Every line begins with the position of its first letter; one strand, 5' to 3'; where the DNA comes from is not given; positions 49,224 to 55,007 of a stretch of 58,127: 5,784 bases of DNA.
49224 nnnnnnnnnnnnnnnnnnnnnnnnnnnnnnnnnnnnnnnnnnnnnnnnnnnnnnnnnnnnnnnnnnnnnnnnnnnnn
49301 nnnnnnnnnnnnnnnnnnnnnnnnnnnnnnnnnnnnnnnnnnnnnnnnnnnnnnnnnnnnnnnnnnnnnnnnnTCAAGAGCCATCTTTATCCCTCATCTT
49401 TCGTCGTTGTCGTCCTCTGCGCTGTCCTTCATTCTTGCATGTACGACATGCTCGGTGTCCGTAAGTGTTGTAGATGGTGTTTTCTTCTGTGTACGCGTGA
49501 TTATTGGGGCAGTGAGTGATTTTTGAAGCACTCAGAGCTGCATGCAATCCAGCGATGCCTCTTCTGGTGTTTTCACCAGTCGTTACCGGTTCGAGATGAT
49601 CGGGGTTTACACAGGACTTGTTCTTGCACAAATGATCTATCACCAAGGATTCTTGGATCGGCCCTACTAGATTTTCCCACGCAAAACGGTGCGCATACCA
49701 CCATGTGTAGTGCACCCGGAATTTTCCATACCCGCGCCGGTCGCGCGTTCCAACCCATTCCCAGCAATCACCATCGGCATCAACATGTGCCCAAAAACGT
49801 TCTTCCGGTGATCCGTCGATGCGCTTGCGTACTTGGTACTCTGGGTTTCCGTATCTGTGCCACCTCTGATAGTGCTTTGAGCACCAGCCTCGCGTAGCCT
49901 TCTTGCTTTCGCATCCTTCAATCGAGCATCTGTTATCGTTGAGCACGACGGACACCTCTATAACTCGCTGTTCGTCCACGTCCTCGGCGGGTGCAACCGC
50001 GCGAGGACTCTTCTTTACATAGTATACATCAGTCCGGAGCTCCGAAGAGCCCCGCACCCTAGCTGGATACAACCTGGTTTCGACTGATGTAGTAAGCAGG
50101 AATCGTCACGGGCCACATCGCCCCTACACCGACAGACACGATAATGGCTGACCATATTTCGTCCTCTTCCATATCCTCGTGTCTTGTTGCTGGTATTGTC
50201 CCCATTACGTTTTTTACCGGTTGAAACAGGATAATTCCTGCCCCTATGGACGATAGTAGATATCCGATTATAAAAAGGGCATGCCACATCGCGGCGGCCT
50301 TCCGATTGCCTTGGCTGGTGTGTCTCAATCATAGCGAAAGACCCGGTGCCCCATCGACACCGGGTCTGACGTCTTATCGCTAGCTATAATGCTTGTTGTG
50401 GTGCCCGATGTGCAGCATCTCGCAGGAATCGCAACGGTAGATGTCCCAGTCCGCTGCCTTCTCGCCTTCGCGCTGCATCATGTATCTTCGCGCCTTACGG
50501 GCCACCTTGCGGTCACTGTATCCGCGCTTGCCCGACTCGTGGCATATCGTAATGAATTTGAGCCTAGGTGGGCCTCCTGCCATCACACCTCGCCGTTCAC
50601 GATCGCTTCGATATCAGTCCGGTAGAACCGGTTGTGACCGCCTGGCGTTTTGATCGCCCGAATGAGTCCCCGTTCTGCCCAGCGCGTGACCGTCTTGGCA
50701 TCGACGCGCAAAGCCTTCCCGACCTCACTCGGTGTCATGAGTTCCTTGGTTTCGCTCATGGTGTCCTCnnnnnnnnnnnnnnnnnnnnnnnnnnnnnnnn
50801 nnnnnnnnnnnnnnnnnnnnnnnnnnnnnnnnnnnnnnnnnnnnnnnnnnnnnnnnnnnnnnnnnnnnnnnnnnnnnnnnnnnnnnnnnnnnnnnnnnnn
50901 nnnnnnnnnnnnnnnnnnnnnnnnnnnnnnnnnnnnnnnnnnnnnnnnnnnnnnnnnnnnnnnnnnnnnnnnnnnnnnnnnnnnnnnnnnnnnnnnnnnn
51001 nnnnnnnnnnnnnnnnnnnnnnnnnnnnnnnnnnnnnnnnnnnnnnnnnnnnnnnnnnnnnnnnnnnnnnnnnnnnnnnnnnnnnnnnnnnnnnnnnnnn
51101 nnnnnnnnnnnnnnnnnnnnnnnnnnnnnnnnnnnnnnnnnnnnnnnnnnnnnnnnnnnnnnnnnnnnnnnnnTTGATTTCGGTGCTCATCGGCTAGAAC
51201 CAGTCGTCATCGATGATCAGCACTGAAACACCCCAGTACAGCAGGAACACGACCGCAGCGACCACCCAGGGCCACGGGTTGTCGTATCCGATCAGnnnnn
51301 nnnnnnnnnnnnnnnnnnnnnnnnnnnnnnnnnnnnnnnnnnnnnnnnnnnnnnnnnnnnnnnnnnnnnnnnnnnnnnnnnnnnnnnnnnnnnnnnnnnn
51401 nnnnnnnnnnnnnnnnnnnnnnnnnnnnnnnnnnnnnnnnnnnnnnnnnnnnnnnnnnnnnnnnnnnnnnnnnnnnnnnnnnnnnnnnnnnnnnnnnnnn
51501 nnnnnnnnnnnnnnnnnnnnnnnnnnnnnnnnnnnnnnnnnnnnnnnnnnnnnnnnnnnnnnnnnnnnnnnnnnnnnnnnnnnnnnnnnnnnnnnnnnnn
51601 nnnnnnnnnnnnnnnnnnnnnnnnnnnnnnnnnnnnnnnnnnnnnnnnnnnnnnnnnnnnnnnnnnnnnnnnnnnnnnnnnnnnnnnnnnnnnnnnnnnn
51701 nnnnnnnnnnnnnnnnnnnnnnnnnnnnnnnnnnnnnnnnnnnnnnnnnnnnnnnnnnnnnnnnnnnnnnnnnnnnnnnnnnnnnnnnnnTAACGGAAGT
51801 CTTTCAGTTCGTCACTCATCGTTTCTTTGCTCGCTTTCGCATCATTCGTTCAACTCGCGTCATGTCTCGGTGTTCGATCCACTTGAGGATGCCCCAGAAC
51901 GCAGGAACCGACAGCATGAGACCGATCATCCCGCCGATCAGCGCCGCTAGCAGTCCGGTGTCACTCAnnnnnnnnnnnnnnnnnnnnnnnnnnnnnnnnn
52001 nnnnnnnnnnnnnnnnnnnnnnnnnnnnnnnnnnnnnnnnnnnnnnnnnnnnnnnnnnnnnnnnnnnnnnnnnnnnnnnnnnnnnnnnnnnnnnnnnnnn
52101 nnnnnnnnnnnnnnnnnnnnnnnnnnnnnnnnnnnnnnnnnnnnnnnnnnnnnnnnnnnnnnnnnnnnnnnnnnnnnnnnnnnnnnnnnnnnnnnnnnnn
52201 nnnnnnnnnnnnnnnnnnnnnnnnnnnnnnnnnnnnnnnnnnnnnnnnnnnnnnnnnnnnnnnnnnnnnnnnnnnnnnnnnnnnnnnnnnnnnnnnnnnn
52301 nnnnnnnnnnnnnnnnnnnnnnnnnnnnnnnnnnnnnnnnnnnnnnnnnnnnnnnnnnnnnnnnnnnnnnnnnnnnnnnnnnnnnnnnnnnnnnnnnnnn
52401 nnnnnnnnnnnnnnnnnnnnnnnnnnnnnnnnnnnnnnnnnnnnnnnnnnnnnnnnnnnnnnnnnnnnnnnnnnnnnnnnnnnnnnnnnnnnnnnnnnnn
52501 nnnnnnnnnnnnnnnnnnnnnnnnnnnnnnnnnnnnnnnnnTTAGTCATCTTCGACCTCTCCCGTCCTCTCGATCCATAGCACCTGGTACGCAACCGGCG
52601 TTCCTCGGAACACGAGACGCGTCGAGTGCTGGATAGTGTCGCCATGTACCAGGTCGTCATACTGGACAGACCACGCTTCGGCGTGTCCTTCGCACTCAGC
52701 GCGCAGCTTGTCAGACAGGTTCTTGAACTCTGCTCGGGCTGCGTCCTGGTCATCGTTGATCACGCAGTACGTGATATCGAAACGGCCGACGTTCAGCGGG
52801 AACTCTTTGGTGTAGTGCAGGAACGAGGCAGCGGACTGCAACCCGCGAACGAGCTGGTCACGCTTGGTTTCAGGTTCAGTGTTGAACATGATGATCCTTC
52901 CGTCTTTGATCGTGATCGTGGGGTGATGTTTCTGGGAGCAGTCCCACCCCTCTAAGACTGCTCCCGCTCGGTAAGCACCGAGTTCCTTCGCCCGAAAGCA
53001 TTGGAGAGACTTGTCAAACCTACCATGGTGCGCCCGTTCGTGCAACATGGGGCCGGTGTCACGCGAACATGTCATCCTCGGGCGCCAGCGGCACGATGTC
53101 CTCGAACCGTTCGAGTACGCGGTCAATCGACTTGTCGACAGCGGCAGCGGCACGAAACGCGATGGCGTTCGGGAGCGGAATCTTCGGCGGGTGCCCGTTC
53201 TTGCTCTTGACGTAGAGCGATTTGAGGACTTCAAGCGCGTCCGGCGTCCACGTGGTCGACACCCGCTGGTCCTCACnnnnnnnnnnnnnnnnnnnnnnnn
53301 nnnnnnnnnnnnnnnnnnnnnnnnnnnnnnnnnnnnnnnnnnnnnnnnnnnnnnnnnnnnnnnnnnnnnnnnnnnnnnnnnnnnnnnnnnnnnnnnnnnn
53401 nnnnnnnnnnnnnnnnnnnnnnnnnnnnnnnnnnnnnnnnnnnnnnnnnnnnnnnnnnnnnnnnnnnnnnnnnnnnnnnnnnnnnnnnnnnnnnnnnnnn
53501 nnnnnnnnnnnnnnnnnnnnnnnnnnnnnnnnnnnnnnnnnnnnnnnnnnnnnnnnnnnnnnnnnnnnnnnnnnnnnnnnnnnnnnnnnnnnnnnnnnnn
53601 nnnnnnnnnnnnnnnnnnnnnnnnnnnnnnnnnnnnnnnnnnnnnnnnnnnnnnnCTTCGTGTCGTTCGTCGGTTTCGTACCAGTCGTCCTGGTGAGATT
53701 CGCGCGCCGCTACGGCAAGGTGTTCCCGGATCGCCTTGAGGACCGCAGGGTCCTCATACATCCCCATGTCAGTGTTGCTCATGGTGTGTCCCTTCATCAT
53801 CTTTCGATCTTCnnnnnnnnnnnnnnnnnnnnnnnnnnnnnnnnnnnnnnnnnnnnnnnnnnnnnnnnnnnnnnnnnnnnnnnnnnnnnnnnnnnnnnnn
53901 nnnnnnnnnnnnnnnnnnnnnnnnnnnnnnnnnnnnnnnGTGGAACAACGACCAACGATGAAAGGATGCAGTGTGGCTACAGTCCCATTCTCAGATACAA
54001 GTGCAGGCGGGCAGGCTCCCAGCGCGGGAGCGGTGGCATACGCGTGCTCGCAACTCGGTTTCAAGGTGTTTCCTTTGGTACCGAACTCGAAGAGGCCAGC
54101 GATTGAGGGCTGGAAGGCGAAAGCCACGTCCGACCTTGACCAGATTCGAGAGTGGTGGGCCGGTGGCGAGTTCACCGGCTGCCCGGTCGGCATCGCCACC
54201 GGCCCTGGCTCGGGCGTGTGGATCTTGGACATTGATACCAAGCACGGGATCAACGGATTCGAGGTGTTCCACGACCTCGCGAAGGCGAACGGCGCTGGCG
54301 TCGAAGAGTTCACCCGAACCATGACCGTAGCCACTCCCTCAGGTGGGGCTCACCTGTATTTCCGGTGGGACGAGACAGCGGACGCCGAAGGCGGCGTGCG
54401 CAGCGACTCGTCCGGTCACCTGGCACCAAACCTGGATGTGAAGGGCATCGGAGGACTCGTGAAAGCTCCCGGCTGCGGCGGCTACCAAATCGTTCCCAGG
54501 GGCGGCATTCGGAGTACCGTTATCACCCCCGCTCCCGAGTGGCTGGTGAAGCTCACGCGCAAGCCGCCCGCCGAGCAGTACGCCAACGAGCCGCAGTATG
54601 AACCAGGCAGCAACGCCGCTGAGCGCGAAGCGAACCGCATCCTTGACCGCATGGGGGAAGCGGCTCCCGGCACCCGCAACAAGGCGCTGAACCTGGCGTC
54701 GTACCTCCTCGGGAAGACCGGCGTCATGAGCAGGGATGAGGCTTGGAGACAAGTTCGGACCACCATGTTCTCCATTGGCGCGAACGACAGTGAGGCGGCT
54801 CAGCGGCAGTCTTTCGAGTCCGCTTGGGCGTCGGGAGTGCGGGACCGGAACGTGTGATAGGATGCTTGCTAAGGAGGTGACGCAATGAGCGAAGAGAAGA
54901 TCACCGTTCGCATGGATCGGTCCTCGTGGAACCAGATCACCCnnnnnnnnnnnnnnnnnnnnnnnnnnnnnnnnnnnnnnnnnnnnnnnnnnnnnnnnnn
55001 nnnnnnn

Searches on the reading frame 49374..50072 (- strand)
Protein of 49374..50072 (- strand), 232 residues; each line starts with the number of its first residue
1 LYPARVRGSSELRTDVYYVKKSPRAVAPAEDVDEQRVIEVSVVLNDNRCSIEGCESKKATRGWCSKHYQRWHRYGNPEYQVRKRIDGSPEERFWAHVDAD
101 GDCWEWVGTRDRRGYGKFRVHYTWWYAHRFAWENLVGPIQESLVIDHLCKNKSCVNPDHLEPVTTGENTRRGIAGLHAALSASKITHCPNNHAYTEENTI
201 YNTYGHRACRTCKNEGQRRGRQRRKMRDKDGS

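Call 52: search_protein_families(library=phrogs, proteins=[window:49374-50072:-], max_evalue=0.001)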
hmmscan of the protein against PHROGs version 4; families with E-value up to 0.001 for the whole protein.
window:49374-50072:- (232 aa): 11 families
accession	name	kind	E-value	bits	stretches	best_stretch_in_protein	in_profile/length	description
phrog_826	-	DNA, RNA and nucleotide metabolism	2.6e-50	172.6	1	79-227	60-209/281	HNH endonuclease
phrog_3593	-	DNA, RNA and nucleotide metabolism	2.8e-36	126.2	1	46-173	11-141/210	HNH endonuclease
phrog_1872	-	DNA, RNA and nucleotide metabolism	8.5e-24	85.3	1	89-171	19-108/166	endonuclease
phrog_1492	-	DNA, RNA and nucleotide metabolism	7.8e-20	72.4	1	108-229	91-216/414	HNH endonuclease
phrog_6254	-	DNA, RNA and nucleotide metabolism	9.2e-20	72.5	1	97-181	8-95/154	HNH endonuclease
phrog_59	-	DNA, RNA and nucleotide metabolism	4.4e-19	70.1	1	48-189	98-246/423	HNH endonuclease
phrog_4842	-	DNA, RNA and nucleotide metabolism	1.9e-13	51.5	1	58-166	18-141/154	HNH endonuclease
phrog_5351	-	DNA, RNA and nucleotide metabolism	1.2e-09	39.6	1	43-80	3-40/171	HNH endonuclease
phrog_99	-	DNA, RNA and nucleotide metabolism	2.4e-07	31.8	1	107-170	142-203/383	HNH endonuclease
phrog_10495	-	DNA, RNA and nucleotide metabolism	2.2e-05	25.5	1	133-171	16-54/63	HNH endonuclease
phrog_12058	-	unknown function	0.0006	19.2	1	46-77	3-34/768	-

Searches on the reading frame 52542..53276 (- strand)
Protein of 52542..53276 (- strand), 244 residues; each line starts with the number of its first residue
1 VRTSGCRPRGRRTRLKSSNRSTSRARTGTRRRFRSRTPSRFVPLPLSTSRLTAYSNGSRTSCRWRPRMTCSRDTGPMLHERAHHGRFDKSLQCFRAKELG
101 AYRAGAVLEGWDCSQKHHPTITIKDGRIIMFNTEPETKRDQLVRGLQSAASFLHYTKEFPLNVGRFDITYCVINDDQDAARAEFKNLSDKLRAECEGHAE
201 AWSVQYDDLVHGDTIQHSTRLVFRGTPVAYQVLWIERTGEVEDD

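Call 52: search_protein_families(library=phrogs, proteins=[window:52542-53276:-], max_evalue=0.001)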
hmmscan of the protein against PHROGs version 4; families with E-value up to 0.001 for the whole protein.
window:52542-53276:- (244 aa): 1 family
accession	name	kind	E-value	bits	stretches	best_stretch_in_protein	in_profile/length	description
phrog_34683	-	unknown function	0.00045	21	1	169-208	17-56/57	-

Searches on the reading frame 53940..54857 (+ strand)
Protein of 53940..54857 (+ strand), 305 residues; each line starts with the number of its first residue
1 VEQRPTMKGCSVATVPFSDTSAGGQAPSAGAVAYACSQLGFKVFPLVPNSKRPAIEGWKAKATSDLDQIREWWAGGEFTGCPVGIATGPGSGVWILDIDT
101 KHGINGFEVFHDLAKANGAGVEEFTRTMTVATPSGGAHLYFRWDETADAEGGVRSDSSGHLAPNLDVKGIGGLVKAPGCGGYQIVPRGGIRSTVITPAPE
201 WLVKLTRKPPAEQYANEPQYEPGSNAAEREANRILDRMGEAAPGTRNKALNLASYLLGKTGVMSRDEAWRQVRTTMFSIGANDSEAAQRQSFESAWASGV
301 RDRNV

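Call 51: search_protein_families(library=pfam, proteins=[window:53940-54857:+], max_evalue=0.001)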
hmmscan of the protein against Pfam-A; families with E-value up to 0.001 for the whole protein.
window:53940-54857:+ (305 aa): 1 family
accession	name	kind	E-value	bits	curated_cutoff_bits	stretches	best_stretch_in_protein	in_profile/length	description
PF09250.16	Prim-Pol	-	2.9e-27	96.5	22.8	1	36-201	4-158/158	Bifunctional DNA primase/polymerase, N-terminal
